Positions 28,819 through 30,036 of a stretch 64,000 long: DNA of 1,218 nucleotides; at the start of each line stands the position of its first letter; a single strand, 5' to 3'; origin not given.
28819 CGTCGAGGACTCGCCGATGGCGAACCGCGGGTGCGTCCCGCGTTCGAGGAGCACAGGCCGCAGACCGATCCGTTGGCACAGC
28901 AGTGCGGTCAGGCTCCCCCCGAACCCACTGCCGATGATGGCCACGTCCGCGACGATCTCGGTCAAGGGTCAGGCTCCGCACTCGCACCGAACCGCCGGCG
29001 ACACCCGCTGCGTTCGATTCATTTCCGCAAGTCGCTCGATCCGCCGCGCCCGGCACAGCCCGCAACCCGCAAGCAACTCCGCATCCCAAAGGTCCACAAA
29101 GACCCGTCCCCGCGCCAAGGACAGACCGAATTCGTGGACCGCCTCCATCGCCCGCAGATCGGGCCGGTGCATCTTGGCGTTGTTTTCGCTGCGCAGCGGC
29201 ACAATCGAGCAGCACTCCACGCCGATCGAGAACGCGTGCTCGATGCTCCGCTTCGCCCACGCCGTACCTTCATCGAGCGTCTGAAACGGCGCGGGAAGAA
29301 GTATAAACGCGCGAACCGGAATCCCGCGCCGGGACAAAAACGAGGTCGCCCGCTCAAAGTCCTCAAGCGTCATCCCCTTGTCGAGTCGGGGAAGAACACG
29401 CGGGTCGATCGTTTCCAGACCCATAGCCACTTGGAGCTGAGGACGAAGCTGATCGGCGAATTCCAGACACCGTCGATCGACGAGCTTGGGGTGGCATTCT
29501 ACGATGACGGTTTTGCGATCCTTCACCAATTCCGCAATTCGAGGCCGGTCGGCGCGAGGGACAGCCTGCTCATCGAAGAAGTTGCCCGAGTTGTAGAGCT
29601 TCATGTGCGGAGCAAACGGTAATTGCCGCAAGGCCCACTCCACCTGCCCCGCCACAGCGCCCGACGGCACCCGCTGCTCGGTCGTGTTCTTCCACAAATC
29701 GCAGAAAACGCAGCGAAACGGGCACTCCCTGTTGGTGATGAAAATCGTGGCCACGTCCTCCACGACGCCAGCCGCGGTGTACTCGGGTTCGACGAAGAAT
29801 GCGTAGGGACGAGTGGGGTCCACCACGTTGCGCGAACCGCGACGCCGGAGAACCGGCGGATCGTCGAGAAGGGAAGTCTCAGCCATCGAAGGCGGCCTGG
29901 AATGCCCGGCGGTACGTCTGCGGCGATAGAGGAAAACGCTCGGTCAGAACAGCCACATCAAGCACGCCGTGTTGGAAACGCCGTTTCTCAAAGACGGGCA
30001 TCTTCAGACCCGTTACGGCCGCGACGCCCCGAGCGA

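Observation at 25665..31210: Tightly packed six-gene operon: AsnB-like ATP-pyrophosphatase (no glutaminase Cys) - radical SAM - halogenase-like flavoprotein - HAD phosphatase - SDR - zinc-ribbon protein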

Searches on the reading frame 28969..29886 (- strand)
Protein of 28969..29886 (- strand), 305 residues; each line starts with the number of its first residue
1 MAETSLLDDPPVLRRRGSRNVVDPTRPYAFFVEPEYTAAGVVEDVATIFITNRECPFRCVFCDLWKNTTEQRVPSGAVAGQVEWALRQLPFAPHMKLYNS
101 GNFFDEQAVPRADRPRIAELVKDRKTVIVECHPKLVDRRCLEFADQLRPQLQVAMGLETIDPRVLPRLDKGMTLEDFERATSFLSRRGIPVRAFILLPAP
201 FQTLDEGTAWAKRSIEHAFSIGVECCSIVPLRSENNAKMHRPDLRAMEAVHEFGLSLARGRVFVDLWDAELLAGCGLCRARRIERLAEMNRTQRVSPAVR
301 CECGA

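Call 3: search_protein_families(library=pfam, proteins=[window:28969-29886:-], max_evalue=0.01)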
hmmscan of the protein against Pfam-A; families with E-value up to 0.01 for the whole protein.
window:28969-29886:- (305 aa): 1 family
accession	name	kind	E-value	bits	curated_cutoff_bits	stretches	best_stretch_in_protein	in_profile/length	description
PF04055.27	Radical_SAM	-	5e-09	37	29.5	1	51-199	3-151/166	Radical SAM superfamily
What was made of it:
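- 28969..29886 (-): RaSEA-like radical SAM enzyme, 305 aa. It overlaps the AsnBL stop by 8 nt. Pfam Radical_SAM (call 3).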

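Call 4: search_protein_families(library=ncbifam, proteins=[window:28969-29886:-], max_evalue=0.01)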
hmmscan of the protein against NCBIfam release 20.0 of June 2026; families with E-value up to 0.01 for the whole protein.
window:28969-29886:- (305 aa): 7 families
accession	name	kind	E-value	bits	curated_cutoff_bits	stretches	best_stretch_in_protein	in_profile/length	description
TIGR01210.1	TIGR01210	equivalog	1.6e-21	76.9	212.15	1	39-230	9-209/313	archaeosine biosynthesis radical SAM protein RaSEA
TIGR03471.1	HpnJ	equivalog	8.7e-06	24.9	577.6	1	49-213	200-364/472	hopanoid biosynthesis associated radical SAM protein HpnJ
NF040546.1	rSAM_CUAEP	equivalog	0.0002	20.2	500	1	153-206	277-330/468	CUAEP/CCAEP-tail radical SAM (seleno)protein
TIGR01212.1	TIGR01212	equivalog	0.00061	19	180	1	129-213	114-201/302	tRNA modification radical SAM protein MnmL/YtqA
TIGR04479.1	bcpD_PhpK_rSAM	subfamily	0.0012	17.3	600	0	153-200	345-392/504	PhpK family radical SAM P-methyltransferase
NF033712.0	B12_rSAM_KedN5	subfamily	0.0016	16.8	700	0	44-74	194-222/624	KedN5 family methylcobalamin-dependent radical SAM C-methyltransferase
TIGR04013.1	B12_SAM_MJ_1487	hypoth_equivalog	0.0025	16.7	251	0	130-222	246-337/382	TIGR04013 family B12-binding domain/radical SAM domain-containing protein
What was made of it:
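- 28969..29886 (-): The best NCBIfam match is TIGR01210 RaSEA at 76.9 bits (cut-off 212), with a weak match to MnmL/YtqA (call 4).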

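Call 20: search_solved_structures(query=window:28969-29886:-, max_evalue=1, show_alignments=1)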
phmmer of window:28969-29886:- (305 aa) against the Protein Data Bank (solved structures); distinct sequences matched with E-value up to 1: 5.
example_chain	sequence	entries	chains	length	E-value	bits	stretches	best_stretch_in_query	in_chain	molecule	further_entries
1wwk_A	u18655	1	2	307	0.00088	21.7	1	112-180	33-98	phosphoglycerate dehydrogenase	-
9p2u_A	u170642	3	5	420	0.16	14.3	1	127-221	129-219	Radical S-adenosylmethionine methyltransferase NocN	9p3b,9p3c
9dvi_S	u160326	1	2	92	0.16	14.3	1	239-295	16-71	Protein DafA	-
1yx0_A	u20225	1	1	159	0.44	12.8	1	237-280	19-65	hypothetical protein ysnE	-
7kdx_A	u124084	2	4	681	0.63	12.3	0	47-87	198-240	Methyltransferase TokK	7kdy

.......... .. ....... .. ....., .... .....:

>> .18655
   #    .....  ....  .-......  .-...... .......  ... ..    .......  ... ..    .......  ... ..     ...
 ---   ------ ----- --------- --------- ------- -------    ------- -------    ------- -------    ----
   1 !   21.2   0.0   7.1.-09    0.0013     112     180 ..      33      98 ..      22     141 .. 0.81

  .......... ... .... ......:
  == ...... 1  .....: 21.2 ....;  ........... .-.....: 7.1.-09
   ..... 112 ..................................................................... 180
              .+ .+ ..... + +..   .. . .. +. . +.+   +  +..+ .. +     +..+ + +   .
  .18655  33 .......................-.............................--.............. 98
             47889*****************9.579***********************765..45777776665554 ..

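Call 28: find_homologous_proteins(query=window:28969-29886:-)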
Query window:28969-29886:- (305 aa): 5341 proteins with E <= 0.001 among 8000 candidates; the best 120 are listed.
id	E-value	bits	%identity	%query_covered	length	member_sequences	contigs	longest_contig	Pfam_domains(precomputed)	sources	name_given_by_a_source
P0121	3.6e-205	698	100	100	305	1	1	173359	PF04055.28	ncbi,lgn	-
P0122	1.0e-132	460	71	95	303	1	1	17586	PF04055.28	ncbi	-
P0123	2.7e-131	455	66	100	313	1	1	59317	PF04055.28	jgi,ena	-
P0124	2.4e-126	439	63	100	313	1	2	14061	PF04055.28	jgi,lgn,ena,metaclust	metaclust:\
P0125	1.3e-125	437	64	99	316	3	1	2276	PF04055.28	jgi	jgi:hypothetical protein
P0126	3.2e-125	435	62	98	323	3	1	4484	PF04055.28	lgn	-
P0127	1.1e-124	434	61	100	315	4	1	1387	PF04055.28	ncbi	-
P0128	3.4e-124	432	63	98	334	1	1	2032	PF04055.28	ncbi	ncbi:MAG: radical SAM protein [Phycisphaerae bacterium]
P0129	6.4e-124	431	68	94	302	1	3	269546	PF04055.28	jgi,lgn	jgi:uncharacterized Fe-S cluster-containing MiaB family protein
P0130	2.7e-123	429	64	100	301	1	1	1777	PF04055.28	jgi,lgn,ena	-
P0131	4.2e-122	425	61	98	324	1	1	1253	PF04055.28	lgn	-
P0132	3.6e-121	422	62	100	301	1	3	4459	PF04055.28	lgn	-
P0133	8.3e-121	421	60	99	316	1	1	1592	PF04055.28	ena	-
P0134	2.4e-120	419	63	98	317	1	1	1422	PF04055.28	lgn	-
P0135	2.7e-120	419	64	95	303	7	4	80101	PF04055.28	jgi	jgi:hypothetical protein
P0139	5.0e-119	415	61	100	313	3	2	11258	PF04055.28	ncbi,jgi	jgi:radical SAM enzyme (TIGR01210 family)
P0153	2.1e-117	410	60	100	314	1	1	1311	PF04055.28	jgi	jgi:radical SAM enzyme (TIGR01210 family)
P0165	9.7e-116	404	60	98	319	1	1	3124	PF04055.28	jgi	jgi:radical SAM enzyme (TIGR01210 family)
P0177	2.1e-114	400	60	98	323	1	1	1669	PF04055.28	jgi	jgi:radical SAM enzyme (TIGR01210 family)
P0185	2.3e-113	396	58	98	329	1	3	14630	PF04055.28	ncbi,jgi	jgi:radical SAM enzyme (TIGR01210 family)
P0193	2.9e-112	393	60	99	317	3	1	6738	-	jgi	jgi:radical SAM enzyme (TIGR01210 family)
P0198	4.1e-111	389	60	99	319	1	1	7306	-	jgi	jgi:radical SAM enzyme (TIGR01210 family)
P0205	1.3e-110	387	57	100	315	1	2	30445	PF04055.28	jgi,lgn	jgi:radical SAM enzyme (TIGR01210 family)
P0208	3.0e-110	386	59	96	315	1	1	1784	PF04055.28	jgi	jgi:radical SAM enzyme (TIGR01210 family)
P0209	3.2e-110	386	59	98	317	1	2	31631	PF04055.28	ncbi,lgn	ncbi:MAG: radical SAM protein [Gemmatimonadales bacterium]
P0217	9.3e-110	385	58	100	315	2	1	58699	PF04055.28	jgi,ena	jgi:radical SAM enzyme (TIGR01210 family)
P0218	1.2e-109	384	58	95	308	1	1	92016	PF04055.28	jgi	jgi:radical SAM enzyme (TIGR01210 family)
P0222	3.4e-109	383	57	99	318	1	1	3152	PF04055.28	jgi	jgi:radical SAM enzyme (TIGR01210 family)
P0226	6.9e-109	382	58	98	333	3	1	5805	PF04055.28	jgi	jgi:radical SAM enzyme (TIGR01210 family)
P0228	9.1e-109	381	59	99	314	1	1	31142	-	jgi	jgi:radical SAM enzyme (TIGR01210 family)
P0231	1.2e-108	381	57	99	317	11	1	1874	PF04055.28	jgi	jgi:radical SAM enzyme (TIGR01210 family)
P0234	3.3e-108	379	57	96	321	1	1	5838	PF04055.28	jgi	jgi:radical SAM enzyme (TIGR01210 family)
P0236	4.2e-108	379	59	96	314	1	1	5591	PF04055.28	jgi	jgi:radical SAM enzyme (TIGR01210 family)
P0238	5.0e-108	379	56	99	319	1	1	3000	-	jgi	jgi:radical SAM enzyme (TIGR01210 family)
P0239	6.5e-108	378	58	99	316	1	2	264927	PF04055.28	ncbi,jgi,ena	jgi:radical SAM enzyme (TIGR01210 family)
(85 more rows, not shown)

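Call 37: find_encoding_contigs(protein=P0209, flank=8000, max_places=2)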
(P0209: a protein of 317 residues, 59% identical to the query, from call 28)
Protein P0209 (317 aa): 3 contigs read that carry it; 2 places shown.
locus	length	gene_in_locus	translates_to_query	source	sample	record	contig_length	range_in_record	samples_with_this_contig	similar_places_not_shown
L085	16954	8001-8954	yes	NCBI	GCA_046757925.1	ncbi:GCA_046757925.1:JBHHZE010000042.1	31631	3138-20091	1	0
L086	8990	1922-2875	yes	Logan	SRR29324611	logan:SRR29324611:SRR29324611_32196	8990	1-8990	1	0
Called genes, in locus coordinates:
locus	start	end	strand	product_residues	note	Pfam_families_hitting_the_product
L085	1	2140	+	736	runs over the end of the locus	PF19313:DUF5916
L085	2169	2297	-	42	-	-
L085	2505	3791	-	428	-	PF01979:Amidohydro_1, PF07969:Amidohydro_3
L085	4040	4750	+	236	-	PF04116:FA_hydroxylase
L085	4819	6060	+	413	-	PF00115:COX1 (weak)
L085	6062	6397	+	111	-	PF01883:FeS_assembly_P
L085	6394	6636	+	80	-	PF10006:DUF2249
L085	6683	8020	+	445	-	PF00733:Asn_synthase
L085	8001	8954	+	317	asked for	PF04055:Radical_SAM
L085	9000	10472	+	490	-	PF04820:Trp_halogenase (weak)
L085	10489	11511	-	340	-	PF08240:ADH_N, PF00107:ADH_zinc_N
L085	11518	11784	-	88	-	-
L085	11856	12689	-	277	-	PF01869:BcrAD_BadFG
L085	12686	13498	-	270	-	PF01869:BcrAD_BadFG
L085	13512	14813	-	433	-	PF06050:HGD-D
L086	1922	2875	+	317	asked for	PF04055:Radical_SAM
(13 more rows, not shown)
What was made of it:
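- A DUF2249 gene and an FeS_assembly_P gene lie just upstream in Gemmatimonadales (call 37).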

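Call 38: find_encoding_contigs(protein=P0239, flank=8000, max_places=2)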
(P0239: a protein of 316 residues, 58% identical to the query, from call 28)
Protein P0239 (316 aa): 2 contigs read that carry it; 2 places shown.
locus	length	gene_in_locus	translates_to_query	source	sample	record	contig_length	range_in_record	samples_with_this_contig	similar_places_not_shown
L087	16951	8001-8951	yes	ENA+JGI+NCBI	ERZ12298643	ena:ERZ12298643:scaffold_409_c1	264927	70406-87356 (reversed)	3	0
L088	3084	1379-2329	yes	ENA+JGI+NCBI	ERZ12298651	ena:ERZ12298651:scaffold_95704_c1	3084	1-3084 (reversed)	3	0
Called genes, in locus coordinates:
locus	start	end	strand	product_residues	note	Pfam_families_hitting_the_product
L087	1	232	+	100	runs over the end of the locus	PF02609:Exonuc_VII_S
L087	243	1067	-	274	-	PF00149:Metallophos, PF12850:Metallophos_2 (faint)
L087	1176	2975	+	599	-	PF19864:Radical_SAM_N2, PF04055:Radical_SAM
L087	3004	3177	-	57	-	-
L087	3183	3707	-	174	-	PF13489:Methyltransf_23, PF05175:MTS (weak), PF01209:Ubie_methyltran, PF13847:Methyltransf_31, PF08241:Methyltransf_11, PF08242:Methyltransf_12, PF13649:Methyltransf_25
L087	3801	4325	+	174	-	PF01047:MarR, PF12802:MarR_2, PF13412:HTH_24 (weak)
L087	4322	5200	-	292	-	PF01634:HisG, PF08029:HisG_C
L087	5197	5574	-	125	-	PF01502:PRA-CH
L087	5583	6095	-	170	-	PF00156:Pribosyltran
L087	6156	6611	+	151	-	PF00583:Acetyltransf_1, PF13508:Acetyltransf_7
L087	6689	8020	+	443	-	PF00733:Asn_synthase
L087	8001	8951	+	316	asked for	PF04055:Radical_SAM (faint)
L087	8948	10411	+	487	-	PF01266:DAO, PF01494:FAD_binding_3 (faint), PF04820:Trp_halogenase (faint)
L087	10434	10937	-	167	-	PF06718:DUF1203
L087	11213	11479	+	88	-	-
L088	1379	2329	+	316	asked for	PF04055:Radical_SAM (faint)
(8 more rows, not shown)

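Call 58: predict_structure(alignment_id=A2)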
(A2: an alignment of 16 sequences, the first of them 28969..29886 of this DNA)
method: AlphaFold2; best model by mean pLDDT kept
length: 305 residues; sequences in the alignment: 16
mean_pLDDT: 88.2   pTM: 0.88
mean pLDDT of the five models: 88.2, 88.0, 87.6, 87.2, 87.0
residues with pLDDT >= 90: 209; 70-90: 58; 50-70: 25; < 50: 13
segments of 3 or more residues with pLDDT < 50: 1-10, 235-237
pLDDT, mean of each block of 10 residues (from residue 1): 38 56 86 95 96 78 70 92 97 94 91 97 98 94 97 95 85 93 98 93 94 98 96 60 93 97 92 87 97 95 73
secondary structure, 60 per line:
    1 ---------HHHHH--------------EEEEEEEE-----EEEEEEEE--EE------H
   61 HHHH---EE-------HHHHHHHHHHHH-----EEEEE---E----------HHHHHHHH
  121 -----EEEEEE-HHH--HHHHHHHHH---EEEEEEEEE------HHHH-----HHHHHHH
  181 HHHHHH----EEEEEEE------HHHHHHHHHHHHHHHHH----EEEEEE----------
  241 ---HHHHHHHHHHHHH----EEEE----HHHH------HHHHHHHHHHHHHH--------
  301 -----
elements in order: H10-14 E29-36 E42-49 H60-64 H77-88 E94-98 H113-120 E126-131 H138-146 E150-158 H165-168 H174-186 E191-197 H204-220 E225-230 H244-256 E261-264 H269-272 H279-292

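Call 67: search_protein_families(library=padloc, proteins=[window:28969-29886:-], max_evalue=0.001)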
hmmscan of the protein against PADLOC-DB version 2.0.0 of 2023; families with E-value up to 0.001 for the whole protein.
window:28969-29886:- (305 aa): 0 families
